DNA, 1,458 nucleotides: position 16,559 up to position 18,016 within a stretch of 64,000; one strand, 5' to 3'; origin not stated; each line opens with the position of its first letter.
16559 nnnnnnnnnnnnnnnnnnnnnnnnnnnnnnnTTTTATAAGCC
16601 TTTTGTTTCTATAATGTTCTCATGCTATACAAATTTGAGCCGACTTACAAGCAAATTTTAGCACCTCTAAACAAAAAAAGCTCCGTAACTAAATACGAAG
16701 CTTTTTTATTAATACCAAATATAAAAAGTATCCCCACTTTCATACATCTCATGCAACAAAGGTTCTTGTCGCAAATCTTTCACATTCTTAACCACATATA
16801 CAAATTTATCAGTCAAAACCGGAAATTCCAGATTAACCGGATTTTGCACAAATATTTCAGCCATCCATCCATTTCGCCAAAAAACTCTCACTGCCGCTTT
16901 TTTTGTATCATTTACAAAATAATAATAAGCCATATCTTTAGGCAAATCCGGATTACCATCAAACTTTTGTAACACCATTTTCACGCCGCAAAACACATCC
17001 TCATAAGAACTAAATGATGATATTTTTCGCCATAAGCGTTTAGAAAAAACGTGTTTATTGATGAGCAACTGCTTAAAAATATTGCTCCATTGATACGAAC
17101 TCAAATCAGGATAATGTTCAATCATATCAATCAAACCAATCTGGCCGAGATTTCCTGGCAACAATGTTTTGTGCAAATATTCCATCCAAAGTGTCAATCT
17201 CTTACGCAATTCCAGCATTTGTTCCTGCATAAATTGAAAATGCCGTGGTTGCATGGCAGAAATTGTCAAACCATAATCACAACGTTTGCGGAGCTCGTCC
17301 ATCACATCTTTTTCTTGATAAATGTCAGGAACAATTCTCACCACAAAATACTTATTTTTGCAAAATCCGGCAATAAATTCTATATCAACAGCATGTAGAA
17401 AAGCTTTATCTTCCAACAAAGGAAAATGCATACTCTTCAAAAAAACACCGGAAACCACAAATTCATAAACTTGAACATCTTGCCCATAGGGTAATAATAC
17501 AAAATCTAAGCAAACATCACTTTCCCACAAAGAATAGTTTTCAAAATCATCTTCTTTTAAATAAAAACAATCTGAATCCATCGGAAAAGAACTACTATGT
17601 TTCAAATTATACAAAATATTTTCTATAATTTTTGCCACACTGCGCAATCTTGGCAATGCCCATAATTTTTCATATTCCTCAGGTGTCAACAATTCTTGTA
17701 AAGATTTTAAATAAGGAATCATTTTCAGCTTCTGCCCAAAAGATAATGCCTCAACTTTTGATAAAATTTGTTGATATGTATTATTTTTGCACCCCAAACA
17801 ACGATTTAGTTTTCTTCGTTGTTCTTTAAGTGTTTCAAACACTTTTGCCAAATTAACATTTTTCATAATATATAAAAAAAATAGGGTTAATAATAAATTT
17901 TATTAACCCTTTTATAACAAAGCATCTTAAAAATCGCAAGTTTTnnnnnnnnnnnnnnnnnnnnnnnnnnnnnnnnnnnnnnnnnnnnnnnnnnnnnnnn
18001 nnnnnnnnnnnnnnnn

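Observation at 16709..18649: Two foreign genes (385 aa unknown plus HD-domain phosphohydrolase) wedged between ruvA and ruvC inside the otherwise canonical ruvCAB-ybgC-tolQRA block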

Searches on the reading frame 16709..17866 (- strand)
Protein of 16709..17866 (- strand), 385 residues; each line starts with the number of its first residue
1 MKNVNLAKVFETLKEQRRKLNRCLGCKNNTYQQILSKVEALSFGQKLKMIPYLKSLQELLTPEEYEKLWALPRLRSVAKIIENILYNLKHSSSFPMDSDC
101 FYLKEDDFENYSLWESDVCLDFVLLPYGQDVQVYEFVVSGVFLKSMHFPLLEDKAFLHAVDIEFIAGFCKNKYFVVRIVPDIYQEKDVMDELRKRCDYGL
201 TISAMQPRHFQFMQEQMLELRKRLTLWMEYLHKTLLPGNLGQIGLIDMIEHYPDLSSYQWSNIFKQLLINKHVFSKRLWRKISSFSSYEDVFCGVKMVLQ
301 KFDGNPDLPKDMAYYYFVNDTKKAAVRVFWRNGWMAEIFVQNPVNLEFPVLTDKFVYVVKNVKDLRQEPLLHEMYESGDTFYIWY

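Call 3: search_protein_families(library=pfam, proteins=[window:16709-17866:-], max_evalue=0.01)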
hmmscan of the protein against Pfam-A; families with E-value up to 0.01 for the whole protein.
window:16709-17866:- (385 aa): 0 families

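Call 4: search_protein_families(library=ncbifam, proteins=[window:16709-17866:-], max_evalue=1)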
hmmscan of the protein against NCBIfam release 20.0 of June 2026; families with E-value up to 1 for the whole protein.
window:16709-17866:- (385 aa): 0 families

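Call 5: search_protein_families(library=padloc, proteins=[window:16709-17866:-], max_evalue=1)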
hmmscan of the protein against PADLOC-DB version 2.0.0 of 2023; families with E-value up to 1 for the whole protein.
window:16709-17866:- (385 aa): 0 families

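Call 6: search_protein_families(library=phrogs, proteins=[window:16709-17866:-], max_evalue=1)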
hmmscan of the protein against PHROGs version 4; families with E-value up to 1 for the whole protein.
window:16709-17866:- (385 aa): 1 family
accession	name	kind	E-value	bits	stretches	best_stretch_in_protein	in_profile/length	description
phrog_22569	-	unknown function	0.23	12.6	1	326-360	4-33/52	-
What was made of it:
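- Tried and rejected: Family searches for X. Pfam, NCBIfam, PADLOC and PHROGs on the full protein (calls 3-6) gave nothing significant.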

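Call 8: search_solved_structures(query=window:16709-17866:-, max_evalue=10)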
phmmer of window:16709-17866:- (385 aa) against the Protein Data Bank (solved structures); distinct sequences matched with E-value up to 10: 13.
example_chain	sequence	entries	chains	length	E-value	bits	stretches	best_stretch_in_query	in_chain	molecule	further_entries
9zvm_C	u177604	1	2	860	0.14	14.4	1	317-359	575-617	Maltodextrin-binding protein,Biotin carboxylase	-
7kct_A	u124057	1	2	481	0.49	12.6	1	323-359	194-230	2-oxoglutarate carboxylase small subunit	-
7kbl_A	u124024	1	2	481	0.49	12.6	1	323-359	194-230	2-oxoglutarate carboxylase small subunit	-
7kc7_A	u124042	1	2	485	0.49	12.6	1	323-359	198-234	2-oxoglutarate carboxylase small subunit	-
9eb7_A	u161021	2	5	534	1.4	11.1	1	320-359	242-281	Biotin carboxylase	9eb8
8ede_A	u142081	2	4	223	1.6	10.9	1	202-274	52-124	Ubiquitin carboxyl-terminal hydrolase isozyme L1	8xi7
9o4m_A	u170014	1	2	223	1.6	10.9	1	202-274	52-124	Ubiquitin carboxyl-terminal hydrolase isozyme L1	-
3ifw_A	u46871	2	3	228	1.7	10.9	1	202-274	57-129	Ubiquitin carboxyl-terminal hydrolase isozyme L1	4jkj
7zm0_A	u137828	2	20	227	1.7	10.9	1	203-274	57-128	Ubiquitin carboxyl-terminal hydrolase isozyme L1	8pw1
8dy8_A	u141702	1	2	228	1.7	10.9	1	203-274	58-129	Ubiquitin carboxyl-terminal hydrolase isozyme L1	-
2etl_A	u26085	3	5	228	1.7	10.8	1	203-274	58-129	Ubiquitin carboxyl-terminal hydrolase isozyme L1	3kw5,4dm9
2len_A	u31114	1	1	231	1.7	10.8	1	203-274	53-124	Ubiquitin carboxyl-terminal hydrolase isozyme L1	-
1srv_A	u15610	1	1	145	2.5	10.3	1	332-380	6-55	PROTEIN (GROEL (HSP60 CLASS))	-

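Call 9: find_homologous_proteins(query=window:16709-17866:-, max_evalue=0.001)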
Query window:16709-17866:- (385 aa): 14 proteins with E <= 0.001 among 2795 candidates.
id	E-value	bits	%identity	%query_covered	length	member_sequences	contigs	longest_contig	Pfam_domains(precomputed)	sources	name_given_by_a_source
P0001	3.2e-262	887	100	100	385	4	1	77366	-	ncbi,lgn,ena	-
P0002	8.8e-209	711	78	100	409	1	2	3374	-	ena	-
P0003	4.4e-207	706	79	100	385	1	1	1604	-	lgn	-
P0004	1.7e-178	612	69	100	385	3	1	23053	-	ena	-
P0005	7.1e-176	603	68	100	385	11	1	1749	-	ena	-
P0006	4.1e-157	541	61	100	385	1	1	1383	-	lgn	-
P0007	4.2e-156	538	61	100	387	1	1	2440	-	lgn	-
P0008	5.8e-153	528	59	100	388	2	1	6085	-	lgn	-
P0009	6.4e-153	527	59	100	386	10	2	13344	-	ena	-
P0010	4.2e-143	495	58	100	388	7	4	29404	-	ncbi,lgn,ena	-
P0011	3.0e-141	489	56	100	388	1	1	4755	-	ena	-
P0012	2.3e-136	473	57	100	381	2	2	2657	-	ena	-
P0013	8.9e-128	445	51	98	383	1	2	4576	-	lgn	-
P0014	1.4e-125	438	52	100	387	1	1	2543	-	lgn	-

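Call 10: find_encoding_contigs(protein=P0010, flank=8000, max_places=4)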
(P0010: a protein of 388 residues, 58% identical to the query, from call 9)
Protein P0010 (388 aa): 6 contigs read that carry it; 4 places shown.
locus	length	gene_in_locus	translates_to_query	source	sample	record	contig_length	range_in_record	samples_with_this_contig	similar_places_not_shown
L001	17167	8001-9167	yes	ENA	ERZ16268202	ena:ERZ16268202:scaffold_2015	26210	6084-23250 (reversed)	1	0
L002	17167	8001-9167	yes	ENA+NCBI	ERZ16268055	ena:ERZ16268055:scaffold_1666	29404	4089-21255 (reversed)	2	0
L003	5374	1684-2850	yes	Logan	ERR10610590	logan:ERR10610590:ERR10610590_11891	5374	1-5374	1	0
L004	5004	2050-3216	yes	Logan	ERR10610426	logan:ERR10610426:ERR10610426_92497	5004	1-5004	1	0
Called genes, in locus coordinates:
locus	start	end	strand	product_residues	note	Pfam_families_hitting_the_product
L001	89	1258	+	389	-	-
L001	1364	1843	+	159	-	PF04191:PEMT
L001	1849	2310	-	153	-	-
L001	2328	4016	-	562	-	PF01321:Creatinase_N (weak), PF16189:Creatinase_N_2, PF00557:Peptidase_M24, PF16188:Peptidase_M24_C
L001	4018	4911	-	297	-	PF06325:PrmA, PF01135:PCMT, PF10294:Methyltransf_16 (weak), PF13489:Methyltransf_23 (weak), PF01596:Methyltransf_3 (weak), PF05175:MTS, PF13847:Methyltransf_31, PF13649:Methyltransf_25, +2 more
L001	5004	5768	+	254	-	-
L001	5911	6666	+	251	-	PF20772:TACO1_YebC_N, PF01709:Transcrip_reg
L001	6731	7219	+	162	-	PF02075:RuvC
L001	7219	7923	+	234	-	PF01966:HD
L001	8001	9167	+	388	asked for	-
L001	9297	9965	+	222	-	PF01330:RuvA_N, PF14520:HHH_5, PF07499:RuvA_C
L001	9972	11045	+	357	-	PF06068:TIP49 (faint), PF05496:RuvB_N, PF00004:AAA, PF07728:AAA_5 (weak), PF13173:AAA_14 (weak), PF17864:AAA_lid_4, PF05491:WHD_RuvB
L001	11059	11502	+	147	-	PF13279:4HBT_2, PF03061:4HBT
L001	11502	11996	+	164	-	PF00293:NUDIX, PF14815:NUDIX_4 (faint)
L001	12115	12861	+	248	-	PF01618:MotA_ExbB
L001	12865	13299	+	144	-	PF02472:ExbD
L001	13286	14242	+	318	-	-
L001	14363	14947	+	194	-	-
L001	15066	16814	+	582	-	PF00664:ABC_membrane, PF00005:ABC_tran, PF02463:SMC_N (weak)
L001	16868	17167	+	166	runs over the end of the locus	-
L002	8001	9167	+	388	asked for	-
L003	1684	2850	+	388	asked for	-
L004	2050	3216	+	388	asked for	-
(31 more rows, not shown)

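Call 11: find_encoding_contigs(protein=P0004, flank=8000, max_places=3)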
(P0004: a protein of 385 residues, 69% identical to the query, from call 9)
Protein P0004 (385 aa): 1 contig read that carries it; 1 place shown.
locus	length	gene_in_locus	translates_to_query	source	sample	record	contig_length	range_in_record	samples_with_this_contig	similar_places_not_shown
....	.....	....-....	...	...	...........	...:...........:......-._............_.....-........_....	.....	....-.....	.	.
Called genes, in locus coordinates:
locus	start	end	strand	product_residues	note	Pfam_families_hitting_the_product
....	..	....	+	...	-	-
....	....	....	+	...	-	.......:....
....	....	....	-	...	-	-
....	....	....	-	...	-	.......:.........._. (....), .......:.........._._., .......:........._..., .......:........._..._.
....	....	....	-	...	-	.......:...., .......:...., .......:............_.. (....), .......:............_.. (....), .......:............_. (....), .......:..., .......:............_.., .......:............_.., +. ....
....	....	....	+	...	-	-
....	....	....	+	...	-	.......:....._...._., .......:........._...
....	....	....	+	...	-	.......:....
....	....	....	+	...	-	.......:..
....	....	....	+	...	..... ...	-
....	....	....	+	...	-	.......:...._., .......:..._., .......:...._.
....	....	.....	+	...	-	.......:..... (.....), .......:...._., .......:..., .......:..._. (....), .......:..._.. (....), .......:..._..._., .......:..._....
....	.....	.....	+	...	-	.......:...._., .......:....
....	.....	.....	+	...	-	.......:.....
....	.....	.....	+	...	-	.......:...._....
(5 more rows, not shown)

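Call 12: find_encoding_contigs(protein=P0009, flank=8000, max_places=3)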
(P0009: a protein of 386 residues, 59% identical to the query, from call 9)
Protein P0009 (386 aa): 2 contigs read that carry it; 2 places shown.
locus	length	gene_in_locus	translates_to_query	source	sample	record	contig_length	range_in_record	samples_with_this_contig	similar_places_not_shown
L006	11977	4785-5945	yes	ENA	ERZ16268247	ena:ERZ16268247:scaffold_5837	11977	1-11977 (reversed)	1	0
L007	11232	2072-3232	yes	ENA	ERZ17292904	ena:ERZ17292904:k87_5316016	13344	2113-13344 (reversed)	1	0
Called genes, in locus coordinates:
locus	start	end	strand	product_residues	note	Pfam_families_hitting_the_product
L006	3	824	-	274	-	?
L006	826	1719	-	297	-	PF06325:PrmA, PF01135:PCMT, PF10294:Methyltransf_16 (weak), PF13489:Methyltransf_23 (weak), PF05175:MTS, PF13847:Methyltransf_31, PF08242:Methyltransf_12 (weak), PF13649:Methyltransf_25, +1 more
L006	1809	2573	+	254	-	-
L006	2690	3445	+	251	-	PF20772:TACO1_YebC_N, PF01709:Transcrip_reg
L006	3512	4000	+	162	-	PF02075:RuvC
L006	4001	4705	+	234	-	PF01966:HD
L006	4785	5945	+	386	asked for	-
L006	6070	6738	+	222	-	PF01330:RuvA_N, PF14520:HHH_5, PF07499:RuvA_C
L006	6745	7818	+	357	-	PF06068:TIP49 (faint), PF05496:RuvB_N, PF00004:AAA, PF07728:AAA_5 (weak), PF13173:AAA_14 (weak), PF17864:AAA_lid_4, PF05491:WHD_RuvB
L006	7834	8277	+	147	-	PF13279:4HBT_2, PF03061:4HBT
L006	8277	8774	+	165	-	PF00293:NUDIX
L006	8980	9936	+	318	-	PF01073:3Beta_HSD, PF01370:Epimerase, PF02719:Polysacc_synt_2, PF04321:RmlD_sub_bind, PF05368:NmrA (weak), PF07993:NAD_binding_4, PF13460:NAD_binding_10 (weak), PF16363:GDP_Man_Dehyd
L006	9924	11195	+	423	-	PF00483:NTP_transferase, PF12804:NTP_transf_3, PF08645:PNK3P (weak), PF00702:Hydrolase, PF13242:Hydrolase_like, PF13419:HAD_2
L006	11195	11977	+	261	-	?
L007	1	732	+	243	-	?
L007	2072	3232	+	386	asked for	-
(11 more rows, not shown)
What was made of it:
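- On Mobile or foreign island: The flanks are housekeeping genes in conserved synteny (calls 10-12).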

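Call 14: find_related_loci(query=A1, collection=genome_contigs, flank=8000)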
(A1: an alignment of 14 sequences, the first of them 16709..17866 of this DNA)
Query A1 (385 aa) in genome_contigs; peptide patterns used: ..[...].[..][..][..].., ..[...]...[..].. (x = any residue, [..] = any of these).
98 stretches matched a pattern; 4 encode a relative of the query (tblastn E <= 1e-3); 4 distinct loci.
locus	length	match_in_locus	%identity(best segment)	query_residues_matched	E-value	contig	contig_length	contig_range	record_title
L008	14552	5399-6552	68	1-385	5e-165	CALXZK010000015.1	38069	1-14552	MAG: uncultured Alphaproteobacteria bacterium isolate BRZ_QR__bin60 genome assembly, contig: BRZ_QR__NODE_807_length_380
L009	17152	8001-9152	60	1-384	1e-161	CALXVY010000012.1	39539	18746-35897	MAG: uncultured Alphaproteobacteria bacterium isolate BRZ_KI__bin16 genome assembly, contig: BRZ_KI__NODE_1442_length_39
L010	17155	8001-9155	58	1-384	4e-152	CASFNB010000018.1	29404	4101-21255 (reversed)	uncultured proteobacterium isolate A1_L3_371371_idba_bin.16 genome assembly, contig: A1_L3_371371_idba_bin.16.fa_scaffol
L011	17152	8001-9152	43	1-384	7e-101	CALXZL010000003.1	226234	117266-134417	MAG: uncultured Alphaproteobacteria bacterium isolate BRZ_FT__bin57 genome assembly, contig: BRZ_FT__NODE_46_length_2262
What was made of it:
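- Tried and rejected: Record titles say only 'uncultured Alphaproteobacteria' (call 14).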

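Call 23: predict_structure(alignment_id=A1)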
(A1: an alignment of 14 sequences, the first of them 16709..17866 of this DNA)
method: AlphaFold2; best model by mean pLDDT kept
length: 385 residues; sequences in the alignment: 14
mean_pLDDT: 75.7   pTM: 0.50
mean pLDDT of the five models: 75.7, 72.5, 71.6, 60.0, 56.9
residues with pLDDT >= 90: 68; 70-90: 208; 50-70: 59; < 50: 50
segments of 3 or more residues with pLDDT < 50: 97-120, 144-159, 195-203
pLDDT, mean of each block of 10 residues (from residue 1): 75 89 85 81 84 88 88 76 76 53 39 39 64 78 45 43 85 84 69 44 56 88 91 87 92 90 81 68 81 77 72 89 91 90 91 83 91 77 69
secondary structure, 60 per line:
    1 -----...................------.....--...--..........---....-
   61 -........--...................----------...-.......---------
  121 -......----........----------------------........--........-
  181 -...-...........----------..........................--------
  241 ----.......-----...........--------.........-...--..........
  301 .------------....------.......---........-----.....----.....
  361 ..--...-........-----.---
elements in order: H6-24 H31-35 H43-52 H56-59 H62-69 H72-90 E101-103 H105-111 E122-127 E132-139 E162-169 E172-179 H186-196 H207-232 H245-251 H257-267 H276-284 H291-301 E314-317 E324-330 E334-341 E347-351 E356-362 H369-376

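Call 24: search_protein_representatives(alignment_id=A1)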
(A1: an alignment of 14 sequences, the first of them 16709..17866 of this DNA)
Query: 14 sequences, 385 profile positions. Proteins with E-value up to 0.001 (for the whole library): 12; up to 1e-10: 7; up to 1e-30: 4. The best 12 are listed.
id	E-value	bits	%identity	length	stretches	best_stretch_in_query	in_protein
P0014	4.9e-183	625.1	-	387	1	1-385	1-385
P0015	2.7e-43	165.1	-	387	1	5-379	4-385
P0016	3.1e-38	148.5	-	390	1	5-372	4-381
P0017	4.3e-34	134.8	-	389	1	9-379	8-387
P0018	1.1e-17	80.8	-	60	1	328-385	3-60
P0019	1.1e-13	67.6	-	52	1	1-46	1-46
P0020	1.3e-12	64.1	-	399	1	56-374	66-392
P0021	2.5e-09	53.3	-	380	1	50-349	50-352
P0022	2.4e-06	43.5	-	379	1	161-379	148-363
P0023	9.6e-06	41.5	-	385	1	202-379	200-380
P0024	6.7e-05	38.7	-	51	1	1-49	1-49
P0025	2.6e-04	36.8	-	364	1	175-375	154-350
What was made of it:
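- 16709..17866 (-): X: a 385-aa soluble orphan protein with mixed helical and beta-sheet segments, hypervariable between relatives. Only 14 close clusters and 12 representatives at E<=1e-3 in an exhaustive search (calls 9, 24).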

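Call 28: find_encoding_contigs(protein=P0015, flank=8000, max_places=3)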
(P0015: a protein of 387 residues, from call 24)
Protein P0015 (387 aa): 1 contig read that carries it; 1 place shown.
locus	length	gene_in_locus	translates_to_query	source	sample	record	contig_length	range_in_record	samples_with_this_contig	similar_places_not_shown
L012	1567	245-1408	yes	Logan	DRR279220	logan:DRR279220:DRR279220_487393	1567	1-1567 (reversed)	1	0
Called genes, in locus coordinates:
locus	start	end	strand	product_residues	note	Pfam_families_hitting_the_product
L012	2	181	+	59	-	?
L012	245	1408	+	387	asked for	-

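Call 29: find_encoding_contigs(protein=P0016, flank=8000, max_places=3)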
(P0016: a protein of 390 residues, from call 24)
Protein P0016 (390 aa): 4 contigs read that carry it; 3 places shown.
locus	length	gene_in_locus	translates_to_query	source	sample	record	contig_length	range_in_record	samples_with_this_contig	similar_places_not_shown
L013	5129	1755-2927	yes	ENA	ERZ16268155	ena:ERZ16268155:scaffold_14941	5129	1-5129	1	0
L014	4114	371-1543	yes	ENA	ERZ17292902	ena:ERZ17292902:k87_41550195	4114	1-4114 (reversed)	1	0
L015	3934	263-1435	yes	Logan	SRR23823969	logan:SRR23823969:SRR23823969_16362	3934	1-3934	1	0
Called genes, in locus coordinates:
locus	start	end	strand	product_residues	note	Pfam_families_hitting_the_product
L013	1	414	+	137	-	?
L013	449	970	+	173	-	PF02075:RuvC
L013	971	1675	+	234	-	PF01966:HD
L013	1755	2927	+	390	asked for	-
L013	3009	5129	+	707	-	?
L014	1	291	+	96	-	?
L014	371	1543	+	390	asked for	-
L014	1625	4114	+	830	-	?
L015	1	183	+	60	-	?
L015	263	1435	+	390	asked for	-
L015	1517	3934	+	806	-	?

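Call 30: find_encoding_contigs(protein=P0017, flank=8000, max_places=3)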
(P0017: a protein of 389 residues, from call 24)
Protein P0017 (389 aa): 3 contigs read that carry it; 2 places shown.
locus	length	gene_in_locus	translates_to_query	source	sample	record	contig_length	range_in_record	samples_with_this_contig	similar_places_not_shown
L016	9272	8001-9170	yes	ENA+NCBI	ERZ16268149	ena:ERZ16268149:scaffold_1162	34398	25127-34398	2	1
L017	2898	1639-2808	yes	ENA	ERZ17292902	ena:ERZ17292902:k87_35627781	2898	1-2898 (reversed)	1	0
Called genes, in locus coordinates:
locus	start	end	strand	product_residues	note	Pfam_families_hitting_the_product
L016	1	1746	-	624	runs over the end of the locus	-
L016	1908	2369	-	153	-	-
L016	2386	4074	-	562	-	PF01321:Creatinase_N (weak), PF16189:Creatinase_N_2, PF00557:Peptidase_M24, PF16188:Peptidase_M24_C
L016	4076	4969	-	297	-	PF06325:PrmA, PF01135:PCMT, PF10294:Methyltransf_16 (weak), PF13489:Methyltransf_23 (weak), PF05175:MTS, PF13847:Methyltransf_31, PF08241:Methyltransf_11 (weak), PF13649:Methyltransf_25, +1 more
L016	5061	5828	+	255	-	-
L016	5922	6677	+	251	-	PF20772:TACO1_YebC_N, PF01709:Transcrip_reg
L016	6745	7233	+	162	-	PF02075:RuvC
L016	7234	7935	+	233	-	PF01966:HD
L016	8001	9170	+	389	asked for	-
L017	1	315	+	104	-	?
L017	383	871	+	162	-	PF02075:RuvC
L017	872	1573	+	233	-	PF01966:HD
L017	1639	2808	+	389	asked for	-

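Call 31: find_encoding_contigs(protein=P0020, flank=8000, max_places=3)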
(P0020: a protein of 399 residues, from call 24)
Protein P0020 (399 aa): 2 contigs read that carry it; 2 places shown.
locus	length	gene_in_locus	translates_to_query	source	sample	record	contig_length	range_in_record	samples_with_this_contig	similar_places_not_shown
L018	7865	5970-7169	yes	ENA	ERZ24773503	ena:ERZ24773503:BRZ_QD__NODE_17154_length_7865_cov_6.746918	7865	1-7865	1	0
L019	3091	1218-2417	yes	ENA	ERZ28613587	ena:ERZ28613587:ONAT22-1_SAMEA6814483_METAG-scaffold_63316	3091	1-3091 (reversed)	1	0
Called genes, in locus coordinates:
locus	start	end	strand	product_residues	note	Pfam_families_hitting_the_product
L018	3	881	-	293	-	?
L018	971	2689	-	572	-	PF01321:Creatinase_N, PF16189:Creatinase_N_2, PF00557:Peptidase_M24, PF16188:Peptidase_M24_C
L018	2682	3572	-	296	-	PF06325:PrmA, PF01135:PCMT (weak), PF10294:Methyltransf_16 (faint), PF05175:MTS, PF13649:Methyltransf_25, PF13847:Methyltransf_31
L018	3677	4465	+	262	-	-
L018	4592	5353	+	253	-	PF20772:TACO1_YebC_N, PF01709:Transcrip_reg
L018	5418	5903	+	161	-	PF02075:RuvC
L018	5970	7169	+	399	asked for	-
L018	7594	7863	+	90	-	?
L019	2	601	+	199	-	?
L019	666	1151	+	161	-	PF02075:RuvC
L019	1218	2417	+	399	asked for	-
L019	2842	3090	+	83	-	?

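Call 32: fold_search(model_id=the predicted structure, library=pdb)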
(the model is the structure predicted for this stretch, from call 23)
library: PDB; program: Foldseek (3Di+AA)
matches with E <= 10: 163; with E <= 0.001: 0
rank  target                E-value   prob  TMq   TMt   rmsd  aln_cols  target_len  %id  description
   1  9g41_A                2.6e-01  0.10  0.11  0.04  17.3       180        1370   14  Mouse Teneurin2 dimer variant A0B1 (released 2026-01-21)
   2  9g42_A                2.7e-01  0.10  0.10  0.04  15.6       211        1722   10  Mouse Teneurin2 dimer variant A0B0 (released 2026-01-21)
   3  3t6j_A                3.3e-01  0.03  0.11  0.07  23.5       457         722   10  Structure of human DPPIII in complex with the opioid peptide Tynorphin, at 3.0 Angstroms (released 2012-04-04)
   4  5mrc_CC               4.6e-01  0.04  0.12  0.14  28.7       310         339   10  Structure of the yeast mitochondrial ribosome - Class A (released 2017-02-15)
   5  9g2f_A                4.9e-01  0.08  0.11  0.04  16.4       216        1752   11  Mouse Teneurin2 dimer variant A1B1 (released 2026-01-21)
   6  7uic_n                6.1e-01  0.12  0.13  0.20  12.6       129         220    9  Mediator-PIC Early (Tail A) (released 2023-02-15)
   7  8om3_C                6.1e-01  0.03  0.12  0.12  30.7       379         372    8  Small subunit of yeast mitochondrial ribosome in complex with IF3/Aim23. (released 2024-01-10)
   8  5h04                  6.1e-01  0.01  0.08  0.08  22.0       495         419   10  Crystal structure of an ADP-ribosylating toxin BECa of a novel binary enterotoxin of C. perfringens with NADH (released 2016-11-02)
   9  5e3c_A                8.1e-01  0.02  0.11  0.07  22.3       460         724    8  Structure of human DPP3 in complex with hemorphin like opioid peptide IVYPW (released 2016-04-13)
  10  3bio_A                9.7e-01  0.03  0.07  0.10  19.4       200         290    7  Crystal structure of oxidoreductase (Gfo/Idh/MocA family member) from Porphyromonas gingivalis W83 (released 2007-12-25)
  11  8zmx_B                1.1e+00  0.09  0.09  0.12  12.8        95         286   13  Crystal Structures of meso-diaminopimelate dehydrogenase from Bacillus thermozeamaize (released 2024-11-13)
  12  6vhh_A                1.1e+00  0.04  0.10  0.03  17.5       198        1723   12  Human Teneurin-2 and human Latrophilin-3 binary complex (released 2020-06-03)
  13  8om2_C                1.2e+00  0.03  0.13  0.15  29.1       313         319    9  Small subunit of yeast mitochondrial ribosome in complex with METTL17/Rsm22. (released 2024-01-10)
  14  9g2h_A                1.4e+00  0.06  0.11  0.04  15.5       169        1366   10  Mouse Teneurin2 dimer variant A1B0 (released 2026-01-21)
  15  8zmx_A                1.4e+00  0.06  0.09  0.11  12.1       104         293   10  Crystal Structures of meso-diaminopimelate dehydrogenase from Bacillus thermozeamaize (released 2024-11-13)
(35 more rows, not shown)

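Call 35: search_protein_families(library=pfam, proteins=[L014:1625-4114:+, L018:7594-7863:+, L018:3677-4465:+, L013:971-1675:+, L012:2-181:+], max_evalue=0.01)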
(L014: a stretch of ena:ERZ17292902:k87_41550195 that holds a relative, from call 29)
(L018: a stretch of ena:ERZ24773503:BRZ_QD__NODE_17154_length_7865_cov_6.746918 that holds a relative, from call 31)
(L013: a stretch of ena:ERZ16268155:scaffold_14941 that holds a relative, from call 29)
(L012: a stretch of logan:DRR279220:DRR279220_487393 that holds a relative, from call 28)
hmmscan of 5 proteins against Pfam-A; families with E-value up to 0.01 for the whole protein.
L014:1625-4114:+ (830 aa): 0 families

L018:7594-7863:+ (90 aa): 1 family
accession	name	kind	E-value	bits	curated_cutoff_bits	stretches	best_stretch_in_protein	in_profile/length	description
PF01330.27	RuvA_N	-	1.7e-21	76.5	23.6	1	1-61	1-61/61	RuvA N terminal domain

L018:3677-4465:+ (262 aa): 0 families

L013:971-1675:+ (234 aa): 1 family
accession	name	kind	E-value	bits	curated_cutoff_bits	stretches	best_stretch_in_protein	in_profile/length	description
PF01966.28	HD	-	6.7e-13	49.4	22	1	23-125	2-116/116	HD domain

L012:2-181:+ (59 aa): 0 families
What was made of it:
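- In L013-15, X is followed by a different large gene rather than by ruvA (calls 29, 35).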
